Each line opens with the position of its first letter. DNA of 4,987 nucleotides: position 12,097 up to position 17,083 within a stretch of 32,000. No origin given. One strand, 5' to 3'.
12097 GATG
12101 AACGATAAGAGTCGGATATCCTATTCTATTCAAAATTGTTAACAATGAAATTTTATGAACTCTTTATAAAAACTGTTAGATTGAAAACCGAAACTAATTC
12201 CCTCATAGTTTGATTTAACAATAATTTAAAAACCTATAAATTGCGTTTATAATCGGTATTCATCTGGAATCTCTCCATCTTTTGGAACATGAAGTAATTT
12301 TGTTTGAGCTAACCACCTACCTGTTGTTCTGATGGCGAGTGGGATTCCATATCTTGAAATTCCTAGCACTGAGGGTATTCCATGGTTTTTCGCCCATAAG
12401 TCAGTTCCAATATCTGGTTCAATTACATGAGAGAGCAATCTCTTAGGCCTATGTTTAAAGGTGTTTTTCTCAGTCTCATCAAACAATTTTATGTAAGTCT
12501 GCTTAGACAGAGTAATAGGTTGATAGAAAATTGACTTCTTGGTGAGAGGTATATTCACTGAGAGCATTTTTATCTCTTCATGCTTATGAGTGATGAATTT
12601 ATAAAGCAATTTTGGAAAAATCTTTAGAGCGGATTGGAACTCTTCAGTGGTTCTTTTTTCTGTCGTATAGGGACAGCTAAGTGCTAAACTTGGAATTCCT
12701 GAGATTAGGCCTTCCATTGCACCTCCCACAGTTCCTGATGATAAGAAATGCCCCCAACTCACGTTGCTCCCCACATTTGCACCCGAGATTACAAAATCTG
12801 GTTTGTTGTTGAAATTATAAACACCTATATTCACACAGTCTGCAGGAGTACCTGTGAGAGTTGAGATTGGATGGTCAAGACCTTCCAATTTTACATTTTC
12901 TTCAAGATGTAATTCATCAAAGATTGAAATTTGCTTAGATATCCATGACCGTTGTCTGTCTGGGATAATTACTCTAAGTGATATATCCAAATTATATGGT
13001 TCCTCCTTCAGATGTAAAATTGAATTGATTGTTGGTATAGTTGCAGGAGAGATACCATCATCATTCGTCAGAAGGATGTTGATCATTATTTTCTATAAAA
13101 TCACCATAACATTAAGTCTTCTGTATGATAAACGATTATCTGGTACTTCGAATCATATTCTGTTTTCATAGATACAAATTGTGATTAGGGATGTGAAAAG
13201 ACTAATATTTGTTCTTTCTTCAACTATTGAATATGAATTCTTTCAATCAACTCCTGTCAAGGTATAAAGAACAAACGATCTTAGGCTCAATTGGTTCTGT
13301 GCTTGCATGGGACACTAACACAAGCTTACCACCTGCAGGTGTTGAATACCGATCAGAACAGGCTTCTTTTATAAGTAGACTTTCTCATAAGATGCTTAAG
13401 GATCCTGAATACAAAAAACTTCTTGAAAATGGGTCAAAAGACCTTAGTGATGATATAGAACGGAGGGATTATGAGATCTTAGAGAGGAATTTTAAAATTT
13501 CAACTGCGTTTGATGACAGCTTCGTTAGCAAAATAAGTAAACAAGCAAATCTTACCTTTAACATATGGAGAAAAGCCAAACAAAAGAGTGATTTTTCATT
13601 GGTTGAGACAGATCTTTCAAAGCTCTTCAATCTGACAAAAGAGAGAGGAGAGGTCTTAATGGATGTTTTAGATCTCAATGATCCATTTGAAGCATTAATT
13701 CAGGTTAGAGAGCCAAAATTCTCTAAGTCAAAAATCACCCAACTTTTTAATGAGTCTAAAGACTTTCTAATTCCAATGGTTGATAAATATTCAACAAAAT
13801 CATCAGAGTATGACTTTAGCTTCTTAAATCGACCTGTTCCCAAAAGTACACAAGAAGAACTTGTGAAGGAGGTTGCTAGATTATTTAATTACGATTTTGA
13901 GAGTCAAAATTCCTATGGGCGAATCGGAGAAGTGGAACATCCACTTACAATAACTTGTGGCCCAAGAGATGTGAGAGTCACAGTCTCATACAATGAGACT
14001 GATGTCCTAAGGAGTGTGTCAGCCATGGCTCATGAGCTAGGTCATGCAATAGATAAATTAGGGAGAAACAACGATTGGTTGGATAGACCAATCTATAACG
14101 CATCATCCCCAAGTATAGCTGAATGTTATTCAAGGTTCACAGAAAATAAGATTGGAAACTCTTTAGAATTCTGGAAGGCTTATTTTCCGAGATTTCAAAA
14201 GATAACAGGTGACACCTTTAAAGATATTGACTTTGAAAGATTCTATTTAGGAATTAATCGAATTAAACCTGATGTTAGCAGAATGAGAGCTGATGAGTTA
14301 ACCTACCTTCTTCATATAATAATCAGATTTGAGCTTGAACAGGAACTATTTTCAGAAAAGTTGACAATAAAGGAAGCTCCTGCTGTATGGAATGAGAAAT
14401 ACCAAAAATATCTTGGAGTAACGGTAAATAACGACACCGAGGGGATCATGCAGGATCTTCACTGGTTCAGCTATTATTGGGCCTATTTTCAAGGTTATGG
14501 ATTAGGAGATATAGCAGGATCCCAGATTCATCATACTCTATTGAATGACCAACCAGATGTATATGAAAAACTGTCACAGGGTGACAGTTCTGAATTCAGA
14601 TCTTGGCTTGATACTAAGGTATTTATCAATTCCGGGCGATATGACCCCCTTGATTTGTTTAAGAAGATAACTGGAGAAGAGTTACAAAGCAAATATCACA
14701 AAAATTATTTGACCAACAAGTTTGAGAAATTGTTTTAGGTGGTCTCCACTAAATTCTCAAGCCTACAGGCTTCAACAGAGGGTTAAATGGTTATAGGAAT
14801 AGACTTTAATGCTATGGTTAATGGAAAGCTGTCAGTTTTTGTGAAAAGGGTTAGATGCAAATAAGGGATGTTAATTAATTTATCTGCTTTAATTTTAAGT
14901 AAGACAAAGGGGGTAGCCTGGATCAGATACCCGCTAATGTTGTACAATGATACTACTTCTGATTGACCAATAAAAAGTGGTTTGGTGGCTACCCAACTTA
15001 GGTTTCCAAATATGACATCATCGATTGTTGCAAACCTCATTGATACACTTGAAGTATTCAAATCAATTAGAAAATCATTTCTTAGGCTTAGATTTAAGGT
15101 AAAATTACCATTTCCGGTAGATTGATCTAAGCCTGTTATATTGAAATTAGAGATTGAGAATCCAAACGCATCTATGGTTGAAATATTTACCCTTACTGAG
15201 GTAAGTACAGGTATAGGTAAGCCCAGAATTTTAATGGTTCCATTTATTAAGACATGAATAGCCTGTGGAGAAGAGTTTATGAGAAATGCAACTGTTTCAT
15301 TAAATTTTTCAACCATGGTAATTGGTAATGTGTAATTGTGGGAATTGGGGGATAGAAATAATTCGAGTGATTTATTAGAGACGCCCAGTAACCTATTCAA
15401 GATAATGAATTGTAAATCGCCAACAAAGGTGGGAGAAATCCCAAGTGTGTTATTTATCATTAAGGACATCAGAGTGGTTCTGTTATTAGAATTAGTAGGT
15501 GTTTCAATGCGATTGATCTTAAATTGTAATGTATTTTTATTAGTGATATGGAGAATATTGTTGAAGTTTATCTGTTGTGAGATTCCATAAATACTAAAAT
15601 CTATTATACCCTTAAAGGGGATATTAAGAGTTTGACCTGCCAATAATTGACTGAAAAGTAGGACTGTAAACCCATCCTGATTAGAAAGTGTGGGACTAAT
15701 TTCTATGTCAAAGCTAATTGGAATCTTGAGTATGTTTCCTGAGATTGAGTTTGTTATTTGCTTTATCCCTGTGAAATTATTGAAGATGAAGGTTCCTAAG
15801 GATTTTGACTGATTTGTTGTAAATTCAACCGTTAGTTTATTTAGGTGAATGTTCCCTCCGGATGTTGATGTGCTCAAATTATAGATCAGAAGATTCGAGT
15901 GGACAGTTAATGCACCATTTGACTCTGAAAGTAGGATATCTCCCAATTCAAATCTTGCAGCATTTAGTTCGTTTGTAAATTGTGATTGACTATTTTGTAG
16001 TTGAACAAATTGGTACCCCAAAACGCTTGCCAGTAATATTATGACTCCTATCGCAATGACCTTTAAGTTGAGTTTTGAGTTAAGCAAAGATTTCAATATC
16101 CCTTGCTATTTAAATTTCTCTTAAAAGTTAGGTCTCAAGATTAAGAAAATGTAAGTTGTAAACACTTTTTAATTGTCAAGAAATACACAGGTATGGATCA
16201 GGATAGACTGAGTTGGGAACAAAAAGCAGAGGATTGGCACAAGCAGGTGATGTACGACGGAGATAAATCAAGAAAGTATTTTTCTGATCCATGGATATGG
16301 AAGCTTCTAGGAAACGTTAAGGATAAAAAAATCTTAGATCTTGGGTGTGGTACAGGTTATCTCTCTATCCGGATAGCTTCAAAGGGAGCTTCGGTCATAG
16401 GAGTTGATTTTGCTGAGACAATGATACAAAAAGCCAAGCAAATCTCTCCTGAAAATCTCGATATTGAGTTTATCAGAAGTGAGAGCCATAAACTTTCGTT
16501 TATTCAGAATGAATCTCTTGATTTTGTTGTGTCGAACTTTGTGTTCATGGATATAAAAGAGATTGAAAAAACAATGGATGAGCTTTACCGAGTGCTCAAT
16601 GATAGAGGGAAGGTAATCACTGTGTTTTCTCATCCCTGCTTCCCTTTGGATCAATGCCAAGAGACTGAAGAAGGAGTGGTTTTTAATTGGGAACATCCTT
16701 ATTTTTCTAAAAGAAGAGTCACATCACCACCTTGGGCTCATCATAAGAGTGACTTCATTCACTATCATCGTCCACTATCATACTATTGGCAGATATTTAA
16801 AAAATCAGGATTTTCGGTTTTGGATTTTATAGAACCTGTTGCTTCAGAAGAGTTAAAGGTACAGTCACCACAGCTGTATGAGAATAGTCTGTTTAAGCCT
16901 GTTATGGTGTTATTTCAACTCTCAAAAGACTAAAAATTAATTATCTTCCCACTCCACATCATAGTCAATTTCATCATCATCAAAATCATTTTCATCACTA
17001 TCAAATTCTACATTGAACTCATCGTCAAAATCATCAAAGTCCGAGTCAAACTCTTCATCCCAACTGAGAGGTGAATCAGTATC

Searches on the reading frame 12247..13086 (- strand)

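Call 33: search_protein_families(library=pfam, proteins=[window:12247-13086:-], max_evalue=0.001)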
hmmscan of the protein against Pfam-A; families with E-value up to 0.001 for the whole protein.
window:12247-13086:- (279 aa): 1 family
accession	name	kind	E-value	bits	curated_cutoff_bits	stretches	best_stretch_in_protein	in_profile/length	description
PF01975.23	SurE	-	5.2e-42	144.2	22.1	1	4-185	1-173/189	Survival protein SurE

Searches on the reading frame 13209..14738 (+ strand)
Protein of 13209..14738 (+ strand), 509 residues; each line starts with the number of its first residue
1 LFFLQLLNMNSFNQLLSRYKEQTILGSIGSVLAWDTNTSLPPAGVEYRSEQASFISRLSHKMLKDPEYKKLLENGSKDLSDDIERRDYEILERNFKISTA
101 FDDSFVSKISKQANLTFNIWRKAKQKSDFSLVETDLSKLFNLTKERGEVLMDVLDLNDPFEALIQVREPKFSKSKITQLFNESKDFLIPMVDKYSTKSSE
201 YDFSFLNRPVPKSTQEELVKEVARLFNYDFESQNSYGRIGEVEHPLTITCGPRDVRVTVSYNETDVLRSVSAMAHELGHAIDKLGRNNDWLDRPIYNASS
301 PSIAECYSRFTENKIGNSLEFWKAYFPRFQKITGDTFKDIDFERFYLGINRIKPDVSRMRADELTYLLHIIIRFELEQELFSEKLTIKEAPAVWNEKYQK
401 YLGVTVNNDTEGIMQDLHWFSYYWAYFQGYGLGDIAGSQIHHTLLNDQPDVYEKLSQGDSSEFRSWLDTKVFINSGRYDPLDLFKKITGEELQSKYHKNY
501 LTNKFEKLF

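Call 6: search_protein_families(library=pfam, proteins=[window:13209-14738:+], max_evalue=0.01)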
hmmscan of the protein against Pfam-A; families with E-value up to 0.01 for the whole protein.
window:13209-14738:+ (509 aa): 1 family
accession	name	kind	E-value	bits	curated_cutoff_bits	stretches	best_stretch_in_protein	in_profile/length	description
PF02074.21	Peptidase_M32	-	7.7e-133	444.1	25.1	1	16-505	3-489/489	Carboxypeptidase Taq (M32) metallopeptidase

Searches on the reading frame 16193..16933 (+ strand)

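Call 6: search_protein_families(library=pfam, proteins=[window:16193-16933:+], max_evalue=0.01)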
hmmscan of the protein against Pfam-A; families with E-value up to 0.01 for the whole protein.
window:16193-16933:+ (246 aa): 20 families
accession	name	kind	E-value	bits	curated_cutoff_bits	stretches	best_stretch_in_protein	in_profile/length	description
PF13847.12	Methyltransf_31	-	3.7e-20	72.5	27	1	43-143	3-109/145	Methyltransferase domain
PF13649.12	Methyltransf_25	-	6e-20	72.2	27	1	47-139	1-97/97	Methyltransferase domain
PF08241.18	Methyltransf_11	-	8.1e-20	71.7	21.2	1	48-142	1-94/95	Methyltransferase domain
PF13489.12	Methyltransf_23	-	6.7e-15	55.6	27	1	34-210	12-162/164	Methyltransferase domain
PF08242.18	Methyltransf_12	-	1.3e-14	55.1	30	1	48-140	1-97/98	Methyltransferase domain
PF01209.24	Ubie_methyltran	-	1.1e-13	51.5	20.1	1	34-151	38-160/233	ubiE/COQ5 methyltransferase family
PF05175.20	MTS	-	4.6e-08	33.3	23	1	41-145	29-140/170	Methyltransferase small domain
PF06325.19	PrmA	-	5e-08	33.2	22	1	43-143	161-258/296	Ribosomal protein L11 methyltransferase (PrmA)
PF03848.20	TehB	-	5.3e-08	33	20.4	1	42-124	29-113/193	Tellurite resistance protein TehB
PF13679.12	Methyltransf_32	-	1.1e-05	25.9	27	1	41-87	23-75/143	Methyltransferase domain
PF08003.17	Methyltransf_9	-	2.1e-05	24.1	23.8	1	37-78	109-151/315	Protein of unknown function (DUF1698)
PF01728.25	FtsJ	-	2.6e-05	24.7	24.1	1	43-180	21-165/181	FtsJ-like methyltransferase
PF05724.17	TPMT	-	0.00015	22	26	1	8-104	6-102/218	Thiopurine S-methyltransferase (TPMT)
PF07021.18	MetW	-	0.00074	19.6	21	1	45-136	15-103/193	Methionine biosynthesis protein MetW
PF02353.26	CMAS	-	0.0018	18.1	27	1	45-139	64-160/273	Mycolic acid cyclopropane synthetase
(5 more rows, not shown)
